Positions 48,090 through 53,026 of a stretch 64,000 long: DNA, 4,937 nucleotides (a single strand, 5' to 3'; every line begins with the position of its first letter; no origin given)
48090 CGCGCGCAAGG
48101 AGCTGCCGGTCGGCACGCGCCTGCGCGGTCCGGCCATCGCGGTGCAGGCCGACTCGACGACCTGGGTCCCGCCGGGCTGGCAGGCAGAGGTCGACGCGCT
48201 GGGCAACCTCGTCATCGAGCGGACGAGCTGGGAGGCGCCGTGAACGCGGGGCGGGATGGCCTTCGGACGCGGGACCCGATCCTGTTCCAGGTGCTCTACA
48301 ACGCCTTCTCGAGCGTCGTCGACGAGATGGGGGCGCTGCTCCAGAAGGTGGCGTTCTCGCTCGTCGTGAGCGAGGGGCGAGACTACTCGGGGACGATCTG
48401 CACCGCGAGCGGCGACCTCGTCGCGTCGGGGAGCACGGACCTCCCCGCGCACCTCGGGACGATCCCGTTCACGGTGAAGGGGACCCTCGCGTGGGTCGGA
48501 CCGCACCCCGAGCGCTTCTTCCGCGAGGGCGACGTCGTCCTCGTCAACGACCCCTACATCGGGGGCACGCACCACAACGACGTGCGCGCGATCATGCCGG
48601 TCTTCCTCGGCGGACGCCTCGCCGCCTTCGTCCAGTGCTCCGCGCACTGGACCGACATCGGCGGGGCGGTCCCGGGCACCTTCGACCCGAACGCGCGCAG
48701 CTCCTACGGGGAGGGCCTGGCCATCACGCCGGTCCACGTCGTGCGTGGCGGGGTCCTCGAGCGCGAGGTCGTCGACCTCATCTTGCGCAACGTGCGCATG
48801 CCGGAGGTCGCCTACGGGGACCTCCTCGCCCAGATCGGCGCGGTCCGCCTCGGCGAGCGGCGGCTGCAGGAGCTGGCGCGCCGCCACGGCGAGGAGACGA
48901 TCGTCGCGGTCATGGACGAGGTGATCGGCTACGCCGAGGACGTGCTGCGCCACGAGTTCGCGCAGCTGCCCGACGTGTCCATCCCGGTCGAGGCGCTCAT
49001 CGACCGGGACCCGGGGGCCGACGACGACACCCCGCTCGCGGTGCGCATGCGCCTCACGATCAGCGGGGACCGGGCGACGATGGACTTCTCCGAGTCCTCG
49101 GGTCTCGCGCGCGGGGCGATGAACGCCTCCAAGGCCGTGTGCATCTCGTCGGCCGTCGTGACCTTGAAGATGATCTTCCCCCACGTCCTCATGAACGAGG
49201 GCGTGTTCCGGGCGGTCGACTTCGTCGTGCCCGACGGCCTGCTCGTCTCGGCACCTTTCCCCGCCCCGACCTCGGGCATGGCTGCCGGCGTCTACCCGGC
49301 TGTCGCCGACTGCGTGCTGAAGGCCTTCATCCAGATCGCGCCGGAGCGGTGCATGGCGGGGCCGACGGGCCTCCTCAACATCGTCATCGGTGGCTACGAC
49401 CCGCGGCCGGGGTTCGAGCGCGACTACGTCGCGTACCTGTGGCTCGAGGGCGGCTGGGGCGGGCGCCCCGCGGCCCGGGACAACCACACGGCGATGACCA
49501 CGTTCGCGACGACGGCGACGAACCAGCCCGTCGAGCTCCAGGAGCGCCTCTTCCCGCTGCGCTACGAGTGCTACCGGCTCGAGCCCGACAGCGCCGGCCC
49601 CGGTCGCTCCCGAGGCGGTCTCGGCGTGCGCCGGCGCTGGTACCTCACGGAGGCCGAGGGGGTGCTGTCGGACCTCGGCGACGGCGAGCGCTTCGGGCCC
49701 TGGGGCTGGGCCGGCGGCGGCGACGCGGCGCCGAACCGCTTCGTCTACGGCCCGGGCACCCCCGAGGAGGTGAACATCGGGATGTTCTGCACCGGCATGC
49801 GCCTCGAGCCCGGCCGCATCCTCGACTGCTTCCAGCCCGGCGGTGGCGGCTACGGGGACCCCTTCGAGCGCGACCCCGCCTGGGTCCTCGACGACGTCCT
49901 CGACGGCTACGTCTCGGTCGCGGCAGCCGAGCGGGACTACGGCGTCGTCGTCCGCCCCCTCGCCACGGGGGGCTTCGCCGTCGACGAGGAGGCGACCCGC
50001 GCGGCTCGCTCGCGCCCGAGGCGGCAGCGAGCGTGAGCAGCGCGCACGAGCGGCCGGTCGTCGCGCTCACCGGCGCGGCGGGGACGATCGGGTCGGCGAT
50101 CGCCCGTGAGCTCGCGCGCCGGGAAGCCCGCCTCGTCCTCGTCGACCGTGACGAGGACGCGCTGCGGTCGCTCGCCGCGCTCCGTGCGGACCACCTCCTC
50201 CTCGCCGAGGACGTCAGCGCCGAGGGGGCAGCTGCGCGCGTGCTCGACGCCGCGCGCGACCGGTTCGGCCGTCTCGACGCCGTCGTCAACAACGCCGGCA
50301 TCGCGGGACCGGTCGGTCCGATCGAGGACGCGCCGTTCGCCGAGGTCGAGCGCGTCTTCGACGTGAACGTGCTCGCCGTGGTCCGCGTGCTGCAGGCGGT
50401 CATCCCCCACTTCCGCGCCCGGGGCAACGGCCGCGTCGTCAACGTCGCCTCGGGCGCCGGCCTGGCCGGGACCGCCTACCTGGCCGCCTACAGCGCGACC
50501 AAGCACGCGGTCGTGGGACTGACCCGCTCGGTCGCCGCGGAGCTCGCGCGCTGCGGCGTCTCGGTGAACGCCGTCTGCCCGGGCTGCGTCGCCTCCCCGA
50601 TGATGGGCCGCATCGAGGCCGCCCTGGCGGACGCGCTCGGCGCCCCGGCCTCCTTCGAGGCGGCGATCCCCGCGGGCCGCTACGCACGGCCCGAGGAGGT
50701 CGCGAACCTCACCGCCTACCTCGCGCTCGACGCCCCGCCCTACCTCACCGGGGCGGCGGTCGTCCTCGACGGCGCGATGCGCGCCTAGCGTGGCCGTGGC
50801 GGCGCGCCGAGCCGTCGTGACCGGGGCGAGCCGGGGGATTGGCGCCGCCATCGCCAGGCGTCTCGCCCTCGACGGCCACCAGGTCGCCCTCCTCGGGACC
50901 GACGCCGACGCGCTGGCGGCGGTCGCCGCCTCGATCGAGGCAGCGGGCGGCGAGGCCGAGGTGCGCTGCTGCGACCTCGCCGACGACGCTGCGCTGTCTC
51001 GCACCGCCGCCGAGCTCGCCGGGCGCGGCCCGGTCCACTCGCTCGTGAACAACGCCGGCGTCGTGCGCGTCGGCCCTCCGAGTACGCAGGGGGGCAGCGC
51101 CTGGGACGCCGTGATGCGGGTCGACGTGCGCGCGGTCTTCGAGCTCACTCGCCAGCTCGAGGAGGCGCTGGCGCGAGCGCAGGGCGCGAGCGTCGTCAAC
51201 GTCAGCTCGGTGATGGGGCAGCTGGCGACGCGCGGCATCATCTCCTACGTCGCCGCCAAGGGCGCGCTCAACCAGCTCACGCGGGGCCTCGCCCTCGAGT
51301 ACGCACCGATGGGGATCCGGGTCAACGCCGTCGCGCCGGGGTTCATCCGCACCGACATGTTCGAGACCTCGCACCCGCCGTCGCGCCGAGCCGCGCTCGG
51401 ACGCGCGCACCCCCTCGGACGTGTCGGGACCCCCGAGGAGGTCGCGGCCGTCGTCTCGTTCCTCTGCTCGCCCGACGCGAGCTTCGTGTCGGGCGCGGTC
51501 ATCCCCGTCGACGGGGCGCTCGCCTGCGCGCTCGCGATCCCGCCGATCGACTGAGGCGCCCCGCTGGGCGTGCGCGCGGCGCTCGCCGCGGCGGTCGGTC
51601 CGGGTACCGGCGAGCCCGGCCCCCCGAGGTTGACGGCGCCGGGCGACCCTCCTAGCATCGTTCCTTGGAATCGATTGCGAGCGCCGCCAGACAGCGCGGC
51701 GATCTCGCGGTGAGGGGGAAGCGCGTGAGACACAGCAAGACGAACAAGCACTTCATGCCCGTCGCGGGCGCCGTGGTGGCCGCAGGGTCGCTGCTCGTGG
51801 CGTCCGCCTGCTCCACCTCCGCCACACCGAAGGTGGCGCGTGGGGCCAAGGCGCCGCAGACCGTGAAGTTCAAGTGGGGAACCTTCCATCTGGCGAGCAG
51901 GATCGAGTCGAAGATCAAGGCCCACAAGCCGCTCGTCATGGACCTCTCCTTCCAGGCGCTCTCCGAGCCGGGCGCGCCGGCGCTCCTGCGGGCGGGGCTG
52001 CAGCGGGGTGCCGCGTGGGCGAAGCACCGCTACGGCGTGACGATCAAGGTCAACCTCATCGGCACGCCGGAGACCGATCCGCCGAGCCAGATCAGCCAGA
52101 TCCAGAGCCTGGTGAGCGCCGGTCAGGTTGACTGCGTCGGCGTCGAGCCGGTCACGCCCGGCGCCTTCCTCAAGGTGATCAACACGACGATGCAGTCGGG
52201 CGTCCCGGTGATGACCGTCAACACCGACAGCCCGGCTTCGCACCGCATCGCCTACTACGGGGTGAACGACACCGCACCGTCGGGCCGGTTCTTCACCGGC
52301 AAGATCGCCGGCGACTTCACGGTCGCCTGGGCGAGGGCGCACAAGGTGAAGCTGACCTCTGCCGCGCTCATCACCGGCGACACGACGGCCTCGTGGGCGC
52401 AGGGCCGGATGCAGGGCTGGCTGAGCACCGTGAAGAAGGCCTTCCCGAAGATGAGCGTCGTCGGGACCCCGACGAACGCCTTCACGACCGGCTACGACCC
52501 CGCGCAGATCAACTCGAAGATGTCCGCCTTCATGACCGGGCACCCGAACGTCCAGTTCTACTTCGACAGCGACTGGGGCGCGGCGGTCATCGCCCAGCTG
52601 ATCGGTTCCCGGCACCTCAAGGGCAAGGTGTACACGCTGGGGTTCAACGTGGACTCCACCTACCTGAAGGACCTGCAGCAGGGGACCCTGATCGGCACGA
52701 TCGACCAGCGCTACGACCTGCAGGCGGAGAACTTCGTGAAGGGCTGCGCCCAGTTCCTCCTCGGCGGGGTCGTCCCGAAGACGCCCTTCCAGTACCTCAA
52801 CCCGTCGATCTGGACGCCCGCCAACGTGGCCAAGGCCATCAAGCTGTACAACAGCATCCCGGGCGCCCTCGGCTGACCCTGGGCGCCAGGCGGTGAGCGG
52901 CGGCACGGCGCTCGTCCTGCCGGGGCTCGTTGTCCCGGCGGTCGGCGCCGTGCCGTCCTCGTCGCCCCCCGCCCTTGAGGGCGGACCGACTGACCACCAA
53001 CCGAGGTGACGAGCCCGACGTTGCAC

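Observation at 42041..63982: Three operons share the palindrome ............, marking a ~22-kb co-regulated catabolic island of unknown substrate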

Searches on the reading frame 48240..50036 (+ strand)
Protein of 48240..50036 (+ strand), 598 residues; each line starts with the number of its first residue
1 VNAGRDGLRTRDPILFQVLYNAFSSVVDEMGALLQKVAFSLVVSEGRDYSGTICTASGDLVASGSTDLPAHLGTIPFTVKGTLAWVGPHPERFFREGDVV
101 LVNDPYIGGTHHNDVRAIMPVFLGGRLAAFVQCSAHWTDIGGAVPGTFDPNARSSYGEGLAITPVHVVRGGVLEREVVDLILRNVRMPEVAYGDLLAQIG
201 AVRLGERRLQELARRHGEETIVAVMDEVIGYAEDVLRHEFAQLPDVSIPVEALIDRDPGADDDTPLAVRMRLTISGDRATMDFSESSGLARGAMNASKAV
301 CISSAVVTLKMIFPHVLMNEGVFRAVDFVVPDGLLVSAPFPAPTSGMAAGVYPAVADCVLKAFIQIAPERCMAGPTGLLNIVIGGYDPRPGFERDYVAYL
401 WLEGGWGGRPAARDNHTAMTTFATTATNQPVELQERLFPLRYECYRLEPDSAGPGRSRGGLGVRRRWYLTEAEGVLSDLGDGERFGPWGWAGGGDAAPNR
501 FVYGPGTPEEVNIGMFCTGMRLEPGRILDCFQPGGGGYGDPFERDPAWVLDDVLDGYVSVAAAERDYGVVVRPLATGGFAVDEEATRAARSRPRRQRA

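Call 12: search_protein_families(library=pfam, proteins=[window:48240-50036:+])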
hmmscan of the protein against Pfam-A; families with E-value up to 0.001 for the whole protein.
window:48240-50036:+ (598 aa): 1 family
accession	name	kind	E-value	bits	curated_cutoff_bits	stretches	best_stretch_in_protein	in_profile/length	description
PF02538.19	Hydantoinase_B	-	1.5e-147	492.6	26.8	1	12-541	1-519/519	Hydantoinase B/oxoprolinase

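Call 19: find_related_loci(query=window:48240-50036:+, collection=genome_contigs, flank=10000)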
Query window:48240-50036:+ (598 aa) in genome_contigs; peptide patterns used: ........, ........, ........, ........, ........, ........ (x = any residue, [..] = any of these).
110 stretches matched a pattern; 1 encode a relative of the query (tblastn E <= 1e-3); 1 distinct loci.
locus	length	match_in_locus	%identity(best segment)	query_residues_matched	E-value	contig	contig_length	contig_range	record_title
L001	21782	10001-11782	63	6-598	0e+0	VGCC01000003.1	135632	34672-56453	MAG: Actinomycetota bacterium isolate K_Offshore_80m_m2_226 K_Offshore_80m_m2_226_Ga0194132_10000152, whole genome shotg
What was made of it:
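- Tried and rejected: The genome_contigs scan with HyuB2 returned only one distant MAG, L001 (call 19).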

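Call 34: search_protein_families(library=ncbifam, proteins=[window:48240-50036:+], max_evalue=0.001)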
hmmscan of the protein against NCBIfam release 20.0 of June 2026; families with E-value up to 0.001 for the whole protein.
window:48240-50036:+ (598 aa): 2 families
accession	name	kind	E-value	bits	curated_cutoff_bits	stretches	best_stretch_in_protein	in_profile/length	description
NF050157.1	CapLactmsBetCapB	equivalog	1.5e-76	257.9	1000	1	12-589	2-574/577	caprolactamase subunit beta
NF042976.1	AcphenoCarb_ApcD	equivalog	1.3e-34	119.5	1500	2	12-468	30-488/685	acetophenone carboxylase subunit delta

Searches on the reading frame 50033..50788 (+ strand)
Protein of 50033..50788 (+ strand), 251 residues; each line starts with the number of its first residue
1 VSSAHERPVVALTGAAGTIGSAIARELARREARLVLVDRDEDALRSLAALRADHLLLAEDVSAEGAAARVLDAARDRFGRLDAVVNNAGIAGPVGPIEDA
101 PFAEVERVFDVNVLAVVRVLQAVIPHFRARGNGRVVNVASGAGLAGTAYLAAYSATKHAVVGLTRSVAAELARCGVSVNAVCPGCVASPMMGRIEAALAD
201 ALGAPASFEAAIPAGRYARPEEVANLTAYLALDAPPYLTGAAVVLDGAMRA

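Call 12: search_protein_families(library=pfam, proteins=[window:50033-50788:+])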
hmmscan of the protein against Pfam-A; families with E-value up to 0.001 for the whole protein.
window:50033-50788:+ (251 aa): 4 families
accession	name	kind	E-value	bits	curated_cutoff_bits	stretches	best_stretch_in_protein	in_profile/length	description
PF00106.31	adh_short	-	7.1e-52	176.2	26.6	1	9-196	2-192/195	short chain dehydrogenase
PF13561.12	adh_short_C2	-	7.4e-52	176.7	27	1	14-247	1-233/236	Enoyl-(Acyl carrier protein) reductase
PF08659.16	KR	-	4e-12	46.9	22.6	1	11-178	4-173/180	KR domain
PF01370.27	Epimerase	-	1.3e-07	31.7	20.9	1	11-173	2-162/240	NAD dependent epimerase/dehydratase family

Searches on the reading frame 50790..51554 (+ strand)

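Call 12: search_protein_families(library=pfam, proteins=[window:50790-51554:+])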
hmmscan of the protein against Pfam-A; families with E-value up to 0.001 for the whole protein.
window:50790-51554:+ (254 aa): 4 families
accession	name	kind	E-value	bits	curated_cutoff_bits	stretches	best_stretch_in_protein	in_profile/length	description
PF13561.12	adh_short_C2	-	7e-55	186.6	27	1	12-242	1-233/236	Enoyl-(Acyl carrier protein) reductase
PF00106.31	adh_short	-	1.4e-49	168.7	26.6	1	8-194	3-190/195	short chain dehydrogenase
PF08659.16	KR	-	7.1e-14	52.6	22.6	1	9-165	4-161/180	KR domain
PF23441.1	SDR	-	2.1e-07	31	27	1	157-243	167-254/258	SDR-like rossmann domain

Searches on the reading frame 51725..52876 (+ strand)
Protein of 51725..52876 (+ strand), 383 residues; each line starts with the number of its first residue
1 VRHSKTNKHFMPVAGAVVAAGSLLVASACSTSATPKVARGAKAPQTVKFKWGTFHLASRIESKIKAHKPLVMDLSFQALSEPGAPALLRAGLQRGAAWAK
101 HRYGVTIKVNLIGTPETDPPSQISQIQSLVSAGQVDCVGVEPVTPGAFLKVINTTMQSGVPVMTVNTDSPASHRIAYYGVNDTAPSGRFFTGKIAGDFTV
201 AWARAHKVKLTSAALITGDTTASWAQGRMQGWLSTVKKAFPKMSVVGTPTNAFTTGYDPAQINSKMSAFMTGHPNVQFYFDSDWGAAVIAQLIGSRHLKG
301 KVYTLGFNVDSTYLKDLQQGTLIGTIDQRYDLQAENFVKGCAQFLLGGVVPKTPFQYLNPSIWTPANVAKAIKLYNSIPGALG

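Call 12: search_protein_families(library=pfam, proteins=[window:51725-52876:+])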
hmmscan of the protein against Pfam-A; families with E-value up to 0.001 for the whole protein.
window:51725-52876:+ (383 aa): 1 family
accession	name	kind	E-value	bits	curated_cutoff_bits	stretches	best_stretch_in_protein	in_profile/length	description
PF13407.12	Peripla_BP_4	-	1.4e-29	103.9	35.1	1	93-339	17-248/258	Periplasmic binding protein domain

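Call 47: search_solved_structures(query=window:51725-52876:+, max_evalue=0.00001)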
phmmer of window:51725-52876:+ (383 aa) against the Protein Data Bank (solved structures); distinct sequences matched with E-value up to 0.00001: 9.
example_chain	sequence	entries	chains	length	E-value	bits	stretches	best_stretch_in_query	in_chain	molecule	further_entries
6gq0_A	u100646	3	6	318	4.5e-19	72.1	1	93-351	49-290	Putative sugar binding protein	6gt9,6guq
7x0g_A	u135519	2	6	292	1.4e-09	40.9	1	102-328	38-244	CbpA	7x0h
2qvc_A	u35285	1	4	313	1.6e-09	40.7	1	114-331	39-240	Sugar ABC transporter, periplasmic sugar-binding protein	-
2h3h_A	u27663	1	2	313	1.6e-09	40.7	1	114-331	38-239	Sugar ABC transporter, periplasmic sugar-binding protein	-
3c6q_B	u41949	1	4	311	2.1e-09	40.3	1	114-331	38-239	Sugar ABC transporter, periplasmic sugar-binding protein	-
5hqj_A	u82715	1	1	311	3.1e-09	39.8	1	93-329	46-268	Periplasmic binding protein/LacI transcriptional regulator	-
4rxt_A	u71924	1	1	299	3.1e-08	36.5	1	106-328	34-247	Sugar ABC transporter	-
6sw4_A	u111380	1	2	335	1.2e-06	31.3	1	105-328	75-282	Arabinose binding protein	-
4yle_A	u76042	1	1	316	3.1e-06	29.9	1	114-334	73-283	Periplasmic binding protein/LacI transcriptional regulator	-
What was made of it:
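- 51725..52876 (+): CUT2-type solute-binding protein (Peripla_BP_4). Only weak PDB relatives, best 6gq0 at E = 4.5e-19 (call 47).
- Closest known: Oxidative D-apiose/D-apionate catabolism. Different: The SBP has no close relative in PDB (call 47).
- Tried and rejected: The SBP has only weak PDB relatives (call 47).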
